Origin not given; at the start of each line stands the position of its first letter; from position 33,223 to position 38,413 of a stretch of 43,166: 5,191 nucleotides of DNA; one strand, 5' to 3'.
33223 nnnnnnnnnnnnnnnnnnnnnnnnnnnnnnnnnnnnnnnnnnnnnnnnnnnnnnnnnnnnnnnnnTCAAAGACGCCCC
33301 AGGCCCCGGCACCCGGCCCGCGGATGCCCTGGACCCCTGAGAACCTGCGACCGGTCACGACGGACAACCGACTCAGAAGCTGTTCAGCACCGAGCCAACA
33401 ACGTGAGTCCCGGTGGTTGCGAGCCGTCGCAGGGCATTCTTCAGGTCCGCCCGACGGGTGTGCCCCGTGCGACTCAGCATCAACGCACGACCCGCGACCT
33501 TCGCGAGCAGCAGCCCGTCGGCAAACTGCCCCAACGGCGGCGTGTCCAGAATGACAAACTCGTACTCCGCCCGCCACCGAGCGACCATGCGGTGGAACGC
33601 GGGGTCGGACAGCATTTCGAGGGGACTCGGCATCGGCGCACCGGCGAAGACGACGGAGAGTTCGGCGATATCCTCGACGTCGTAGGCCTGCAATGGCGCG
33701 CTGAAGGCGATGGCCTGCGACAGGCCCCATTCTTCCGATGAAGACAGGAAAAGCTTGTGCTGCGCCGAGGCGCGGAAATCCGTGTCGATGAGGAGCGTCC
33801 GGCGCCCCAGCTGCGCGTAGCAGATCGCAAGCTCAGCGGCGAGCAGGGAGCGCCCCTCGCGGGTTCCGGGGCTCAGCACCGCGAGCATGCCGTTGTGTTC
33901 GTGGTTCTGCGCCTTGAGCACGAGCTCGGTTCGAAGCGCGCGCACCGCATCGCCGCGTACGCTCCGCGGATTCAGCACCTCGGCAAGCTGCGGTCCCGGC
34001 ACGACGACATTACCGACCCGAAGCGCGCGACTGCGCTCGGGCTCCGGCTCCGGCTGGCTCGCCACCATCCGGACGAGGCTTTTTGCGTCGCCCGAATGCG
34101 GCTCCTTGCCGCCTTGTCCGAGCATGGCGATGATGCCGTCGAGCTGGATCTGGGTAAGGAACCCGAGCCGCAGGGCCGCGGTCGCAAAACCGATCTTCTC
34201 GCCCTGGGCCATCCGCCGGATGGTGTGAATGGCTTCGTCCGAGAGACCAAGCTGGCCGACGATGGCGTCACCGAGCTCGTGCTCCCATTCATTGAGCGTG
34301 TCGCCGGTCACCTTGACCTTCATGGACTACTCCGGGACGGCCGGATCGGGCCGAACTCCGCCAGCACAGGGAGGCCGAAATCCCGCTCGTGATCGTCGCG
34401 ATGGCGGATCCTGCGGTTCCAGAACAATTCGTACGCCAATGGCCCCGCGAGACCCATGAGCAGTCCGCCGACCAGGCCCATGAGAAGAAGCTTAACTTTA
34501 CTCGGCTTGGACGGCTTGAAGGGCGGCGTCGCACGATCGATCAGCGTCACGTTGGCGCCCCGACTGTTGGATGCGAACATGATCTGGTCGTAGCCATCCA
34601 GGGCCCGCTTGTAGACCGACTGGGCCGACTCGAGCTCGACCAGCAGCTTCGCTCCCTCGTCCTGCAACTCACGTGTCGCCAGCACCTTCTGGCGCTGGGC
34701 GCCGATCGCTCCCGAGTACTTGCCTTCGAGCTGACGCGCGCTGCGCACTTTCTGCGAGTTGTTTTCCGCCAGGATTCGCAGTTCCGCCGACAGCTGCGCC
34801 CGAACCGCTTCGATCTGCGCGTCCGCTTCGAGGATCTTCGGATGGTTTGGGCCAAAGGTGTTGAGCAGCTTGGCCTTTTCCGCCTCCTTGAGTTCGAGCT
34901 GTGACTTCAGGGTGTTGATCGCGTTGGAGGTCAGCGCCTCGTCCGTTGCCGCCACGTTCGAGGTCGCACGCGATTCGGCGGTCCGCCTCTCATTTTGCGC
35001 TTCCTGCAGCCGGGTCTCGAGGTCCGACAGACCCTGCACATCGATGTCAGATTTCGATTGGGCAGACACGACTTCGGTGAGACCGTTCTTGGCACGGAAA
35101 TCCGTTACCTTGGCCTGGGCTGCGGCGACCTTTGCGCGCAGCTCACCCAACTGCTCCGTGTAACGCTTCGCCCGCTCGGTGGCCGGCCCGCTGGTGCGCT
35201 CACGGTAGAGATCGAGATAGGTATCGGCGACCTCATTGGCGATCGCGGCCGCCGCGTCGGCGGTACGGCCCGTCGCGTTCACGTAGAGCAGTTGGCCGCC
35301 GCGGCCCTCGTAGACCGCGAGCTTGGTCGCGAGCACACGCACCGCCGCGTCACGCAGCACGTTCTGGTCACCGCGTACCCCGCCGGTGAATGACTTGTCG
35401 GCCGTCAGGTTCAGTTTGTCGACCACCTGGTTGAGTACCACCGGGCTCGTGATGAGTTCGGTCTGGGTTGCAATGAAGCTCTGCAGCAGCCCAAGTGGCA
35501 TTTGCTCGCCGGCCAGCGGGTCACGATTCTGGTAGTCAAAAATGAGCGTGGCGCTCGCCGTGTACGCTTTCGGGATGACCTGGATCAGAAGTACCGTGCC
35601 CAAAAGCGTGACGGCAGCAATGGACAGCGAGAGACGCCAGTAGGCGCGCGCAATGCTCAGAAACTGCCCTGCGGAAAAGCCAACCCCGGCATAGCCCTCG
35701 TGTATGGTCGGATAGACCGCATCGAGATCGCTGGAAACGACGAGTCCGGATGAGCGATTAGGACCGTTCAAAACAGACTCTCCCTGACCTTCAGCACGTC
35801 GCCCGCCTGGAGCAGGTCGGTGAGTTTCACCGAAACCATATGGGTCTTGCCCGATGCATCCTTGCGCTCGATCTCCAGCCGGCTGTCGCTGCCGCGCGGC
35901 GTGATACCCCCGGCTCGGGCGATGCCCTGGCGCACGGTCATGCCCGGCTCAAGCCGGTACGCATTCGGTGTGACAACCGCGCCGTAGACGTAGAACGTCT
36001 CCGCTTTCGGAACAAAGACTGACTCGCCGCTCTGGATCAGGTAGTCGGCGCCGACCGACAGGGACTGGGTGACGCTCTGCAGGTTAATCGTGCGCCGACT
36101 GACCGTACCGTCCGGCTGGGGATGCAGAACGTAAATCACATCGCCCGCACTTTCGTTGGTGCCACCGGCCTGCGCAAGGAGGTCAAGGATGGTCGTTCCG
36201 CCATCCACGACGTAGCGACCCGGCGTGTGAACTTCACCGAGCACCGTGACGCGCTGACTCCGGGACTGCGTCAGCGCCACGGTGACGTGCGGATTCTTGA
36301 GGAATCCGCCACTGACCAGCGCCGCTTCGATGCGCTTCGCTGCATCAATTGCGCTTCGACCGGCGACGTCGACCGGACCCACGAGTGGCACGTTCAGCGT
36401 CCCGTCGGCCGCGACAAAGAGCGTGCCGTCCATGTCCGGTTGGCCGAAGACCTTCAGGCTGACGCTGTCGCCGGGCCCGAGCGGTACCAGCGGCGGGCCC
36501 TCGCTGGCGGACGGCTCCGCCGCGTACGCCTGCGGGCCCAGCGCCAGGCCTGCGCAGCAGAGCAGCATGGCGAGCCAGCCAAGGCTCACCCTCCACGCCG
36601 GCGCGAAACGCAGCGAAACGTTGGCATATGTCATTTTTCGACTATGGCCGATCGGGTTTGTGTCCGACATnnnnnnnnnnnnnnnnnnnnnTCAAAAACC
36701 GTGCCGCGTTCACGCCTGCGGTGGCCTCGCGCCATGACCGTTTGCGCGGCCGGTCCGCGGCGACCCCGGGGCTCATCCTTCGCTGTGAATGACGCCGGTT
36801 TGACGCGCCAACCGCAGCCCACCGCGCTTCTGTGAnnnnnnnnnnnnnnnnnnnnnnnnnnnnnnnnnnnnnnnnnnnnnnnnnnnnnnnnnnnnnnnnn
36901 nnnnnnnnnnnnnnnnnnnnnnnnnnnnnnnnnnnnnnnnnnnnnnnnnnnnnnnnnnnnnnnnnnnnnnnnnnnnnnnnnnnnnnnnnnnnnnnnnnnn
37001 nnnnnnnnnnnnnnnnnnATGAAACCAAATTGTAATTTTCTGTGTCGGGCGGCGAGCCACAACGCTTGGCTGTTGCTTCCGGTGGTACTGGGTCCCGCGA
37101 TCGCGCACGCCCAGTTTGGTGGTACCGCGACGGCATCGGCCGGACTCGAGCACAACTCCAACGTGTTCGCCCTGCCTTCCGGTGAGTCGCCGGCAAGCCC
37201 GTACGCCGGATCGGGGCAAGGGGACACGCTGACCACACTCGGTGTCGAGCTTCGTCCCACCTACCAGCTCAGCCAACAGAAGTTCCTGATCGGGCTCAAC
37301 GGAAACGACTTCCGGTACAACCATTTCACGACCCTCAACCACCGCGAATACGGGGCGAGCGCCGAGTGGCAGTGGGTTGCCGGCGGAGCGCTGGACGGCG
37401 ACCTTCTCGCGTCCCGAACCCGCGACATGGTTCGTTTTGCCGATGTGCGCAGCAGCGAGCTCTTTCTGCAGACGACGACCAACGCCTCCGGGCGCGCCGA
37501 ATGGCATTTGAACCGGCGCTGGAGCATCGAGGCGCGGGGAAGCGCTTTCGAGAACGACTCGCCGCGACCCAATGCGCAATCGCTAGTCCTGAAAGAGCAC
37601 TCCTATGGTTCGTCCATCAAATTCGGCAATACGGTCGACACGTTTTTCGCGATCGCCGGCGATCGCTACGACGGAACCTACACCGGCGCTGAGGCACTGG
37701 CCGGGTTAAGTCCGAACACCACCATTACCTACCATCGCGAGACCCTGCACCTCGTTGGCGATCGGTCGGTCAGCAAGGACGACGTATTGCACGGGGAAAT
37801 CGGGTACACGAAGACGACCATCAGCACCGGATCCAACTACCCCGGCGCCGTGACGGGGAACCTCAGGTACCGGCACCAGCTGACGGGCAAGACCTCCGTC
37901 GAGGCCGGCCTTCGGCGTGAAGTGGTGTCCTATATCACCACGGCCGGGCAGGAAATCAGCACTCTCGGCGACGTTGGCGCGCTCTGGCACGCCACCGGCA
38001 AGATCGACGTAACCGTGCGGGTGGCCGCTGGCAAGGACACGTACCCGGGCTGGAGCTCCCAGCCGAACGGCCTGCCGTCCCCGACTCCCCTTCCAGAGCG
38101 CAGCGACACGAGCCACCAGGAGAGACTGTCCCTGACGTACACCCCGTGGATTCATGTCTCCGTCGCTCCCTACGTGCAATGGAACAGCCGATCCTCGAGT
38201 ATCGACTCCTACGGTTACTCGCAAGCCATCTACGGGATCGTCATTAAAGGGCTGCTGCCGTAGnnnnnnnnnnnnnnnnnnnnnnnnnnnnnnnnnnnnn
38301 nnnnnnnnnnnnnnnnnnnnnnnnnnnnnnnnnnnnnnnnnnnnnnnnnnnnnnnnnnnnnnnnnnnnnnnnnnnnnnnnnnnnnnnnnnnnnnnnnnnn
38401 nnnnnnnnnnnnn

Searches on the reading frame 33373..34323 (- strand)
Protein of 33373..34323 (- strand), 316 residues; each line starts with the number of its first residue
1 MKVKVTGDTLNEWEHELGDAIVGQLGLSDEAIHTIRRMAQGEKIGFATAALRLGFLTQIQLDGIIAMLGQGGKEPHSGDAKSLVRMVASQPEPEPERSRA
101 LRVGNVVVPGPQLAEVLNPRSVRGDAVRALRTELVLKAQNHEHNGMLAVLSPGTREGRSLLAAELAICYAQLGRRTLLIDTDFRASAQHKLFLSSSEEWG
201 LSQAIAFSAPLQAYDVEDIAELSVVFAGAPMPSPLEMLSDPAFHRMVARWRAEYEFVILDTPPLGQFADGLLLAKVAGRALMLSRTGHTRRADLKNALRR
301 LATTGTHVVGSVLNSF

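Call 7: search_protein_families(library=ncbifam, proteins=[window:33373-34323:-], max_evalue=0.001)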
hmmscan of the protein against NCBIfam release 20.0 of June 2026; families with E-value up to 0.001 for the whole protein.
window:33373-34323:- (316 aa): 9 families
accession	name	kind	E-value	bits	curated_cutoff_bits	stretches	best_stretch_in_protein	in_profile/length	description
TIGR03029.1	EpsG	equivalog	1.6e-47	162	313.8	1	113-315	73-274/274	chain length determinant protein tyrosine kinase EpsG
TIGR01007.1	eps_fam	subfamily_domain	4.7e-34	117.7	108.05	1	128-315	4-189/204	polysaccharide biosynthesis tyrosine autokinase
NF007350.0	PRK09841.1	equivalog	6e-26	90.8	1248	1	116-315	504-702/726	tyrosine-protein kinase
NF008568.0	PRK11519.1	equivalog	1.1e-24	86.7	1068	1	109-315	492-697/720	tyrosine-protein kinase Wzc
TIGR03018.1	pepcterm_TyrKin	hypoth_equivalog_domain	8e-23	80.9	230.65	1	119-314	7-207/207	XrtA-associated tyrosine autokinase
TIGR01005.1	eps_transp_fam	subfamily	2.1e-17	62.6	411.7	1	118-315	521-717/754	exopolysaccharide transport protein family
TIGR03371.1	cellulose_yhjQ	equivalog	4.5e-06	26.3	157.85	1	157-266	14-128/246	cellulose biosynthesis protein BcsQ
NF041546.1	ParA_partition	equivalog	1.2e-05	25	180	0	157-197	12-52/203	ParA family partition ATPase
NF053622.1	ATPseBagAMYCTU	equivalog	0.00066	19.2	400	0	155-186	17-48/325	ATPase BagA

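Call 98: search_protein_families(library=pfam, proteins=[window:33373-34323:-], max_evalue=0.001)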
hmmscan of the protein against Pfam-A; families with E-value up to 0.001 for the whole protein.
window:33373-34323:- (316 aa): 2 families
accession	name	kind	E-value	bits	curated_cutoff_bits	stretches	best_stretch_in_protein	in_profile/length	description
PF13614.12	AAA_31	-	3.4e-05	24.3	27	1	158-263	15-127/177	AAA domain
PF01656.29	CbiA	-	0.00023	21.5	25.4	1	148-312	2-79/125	CobQ/CobB/MinD/ParA nucleotide binding domain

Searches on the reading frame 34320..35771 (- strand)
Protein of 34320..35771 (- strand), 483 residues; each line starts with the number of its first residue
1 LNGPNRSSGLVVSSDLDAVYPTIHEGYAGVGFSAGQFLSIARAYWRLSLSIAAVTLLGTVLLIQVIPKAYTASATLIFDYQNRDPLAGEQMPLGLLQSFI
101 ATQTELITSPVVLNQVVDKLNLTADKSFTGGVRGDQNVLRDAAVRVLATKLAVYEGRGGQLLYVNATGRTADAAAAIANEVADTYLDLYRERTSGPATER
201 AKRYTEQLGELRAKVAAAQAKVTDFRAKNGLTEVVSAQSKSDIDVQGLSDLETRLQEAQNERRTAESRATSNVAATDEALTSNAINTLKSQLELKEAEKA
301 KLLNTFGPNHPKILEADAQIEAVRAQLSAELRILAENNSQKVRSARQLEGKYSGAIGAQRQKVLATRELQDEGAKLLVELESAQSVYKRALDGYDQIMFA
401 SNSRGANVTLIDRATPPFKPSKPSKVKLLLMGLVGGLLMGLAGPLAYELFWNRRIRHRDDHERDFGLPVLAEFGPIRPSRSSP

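Call 7: search_protein_families(library=ncbifam, proteins=[window:34320-35771:-], max_evalue=0.001)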
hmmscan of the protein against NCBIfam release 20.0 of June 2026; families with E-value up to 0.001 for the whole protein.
window:34320-35771:- (483 aa): 7 families
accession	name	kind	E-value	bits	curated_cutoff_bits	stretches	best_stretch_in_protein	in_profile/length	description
TIGR03017.1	EpsF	equivalog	2.6e-68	230.8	422.75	1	36-473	5-443/444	chain length determinant protein EpsF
TIGR03007.1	pepcterm_ChnLen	equivalog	7.5e-24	83.8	278.85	1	40-473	9-460/498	XrtA system polysaccharide chain length determinant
TIGR01005.1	eps_transp_fam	subfamily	2.8e-21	75.4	411.7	1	39-471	12-475/754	exopolysaccharide transport protein family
NF008568.0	PRK11519.1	equivalog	7e-11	41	1068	0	361-456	360-454/720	tyrosine-protein kinase Wzc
TIGR01006.1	polys_exp_MPA1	subfamily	6.4e-10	38.9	296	1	406-471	155-219/226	CspC family polysaccharide chain length determinant protein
NF007350.0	PRK09841.1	equivalog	6.7e-07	27.8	1248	1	361-449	360-448/726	tyrosine-protein kinase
NF041864.1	EpsV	equivalog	3.2e-05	22.7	800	1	402-473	411-481/484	PCP family exopolysaccharide biosynthesis protein EpsV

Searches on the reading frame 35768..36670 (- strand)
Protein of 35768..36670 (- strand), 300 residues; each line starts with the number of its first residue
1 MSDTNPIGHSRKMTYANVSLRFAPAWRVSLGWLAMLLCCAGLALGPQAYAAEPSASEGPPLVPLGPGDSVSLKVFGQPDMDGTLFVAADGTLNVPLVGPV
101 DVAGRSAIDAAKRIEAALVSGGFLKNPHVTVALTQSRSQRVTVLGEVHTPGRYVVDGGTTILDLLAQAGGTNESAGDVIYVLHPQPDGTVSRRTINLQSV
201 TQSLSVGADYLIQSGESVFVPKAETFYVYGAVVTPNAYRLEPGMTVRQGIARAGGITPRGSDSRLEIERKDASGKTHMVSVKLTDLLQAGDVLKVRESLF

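Call 7: search_protein_families(library=ncbifam, proteins=[window:35768-36670:-], max_evalue=0.001)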
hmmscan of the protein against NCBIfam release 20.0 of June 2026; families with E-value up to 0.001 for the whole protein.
window:35768-36670:- (300 aa): 5 families
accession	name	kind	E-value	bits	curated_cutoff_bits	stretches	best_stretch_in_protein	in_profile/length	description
TIGR03028.1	EpsE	equivalog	8.2e-66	221.7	262.65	1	63-300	3-239/239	polysaccharide export protein EpsE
TIGR03027.2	pepcterm_export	equivalog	5.4e-30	104.3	180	2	64-222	5-166/169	XrtA/PEP-CTERM system exopolysaccharide export protein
NF041843.1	EpsY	equivalog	1e-24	87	320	1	65-220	56-210/211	exopolysaccharide export protein EpsY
NF011658.0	PRK15078.1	subfamily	1e-18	67.3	333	1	84-262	118-294/380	polysaccharide export protein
NF011722.0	PRK15175.1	equivalog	0.0006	18.7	456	0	84-181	105-200/355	Vi polysaccharide ABC transporter protein VexA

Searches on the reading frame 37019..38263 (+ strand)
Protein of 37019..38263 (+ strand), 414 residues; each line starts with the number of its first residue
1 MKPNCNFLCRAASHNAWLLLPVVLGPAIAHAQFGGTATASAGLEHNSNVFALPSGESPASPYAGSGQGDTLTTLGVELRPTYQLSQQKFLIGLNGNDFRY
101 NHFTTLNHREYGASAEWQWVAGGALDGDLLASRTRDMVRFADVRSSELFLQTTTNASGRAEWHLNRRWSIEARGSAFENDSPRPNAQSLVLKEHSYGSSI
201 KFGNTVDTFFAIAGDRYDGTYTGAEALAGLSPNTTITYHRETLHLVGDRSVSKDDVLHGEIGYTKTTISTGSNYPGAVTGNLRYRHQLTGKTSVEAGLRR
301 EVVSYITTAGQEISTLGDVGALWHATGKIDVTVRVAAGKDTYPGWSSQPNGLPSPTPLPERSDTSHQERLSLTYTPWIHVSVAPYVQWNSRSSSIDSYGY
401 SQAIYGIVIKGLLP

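Call 7: search_protein_families(library=ncbifam, proteins=[window:37019-38263:+], max_evalue=0.001)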
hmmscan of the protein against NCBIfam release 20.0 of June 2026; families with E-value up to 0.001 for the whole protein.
window:37019-38263:+ (414 aa): 1 family
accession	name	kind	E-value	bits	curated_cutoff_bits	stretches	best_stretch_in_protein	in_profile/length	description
TIGR03014.2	EpsL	equivalog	9.7e-46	156.5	275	1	19-403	2-375/385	XrtB/PEP-CTERM-associated polysaccharide biosynthesis outer membrane protein EpsL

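Call 98: search_protein_families(library=pfam, proteins=[window:37019-38263:+], max_evalue=0.001)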
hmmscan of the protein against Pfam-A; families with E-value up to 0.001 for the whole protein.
window:37019-38263:+ (414 aa): 0 families
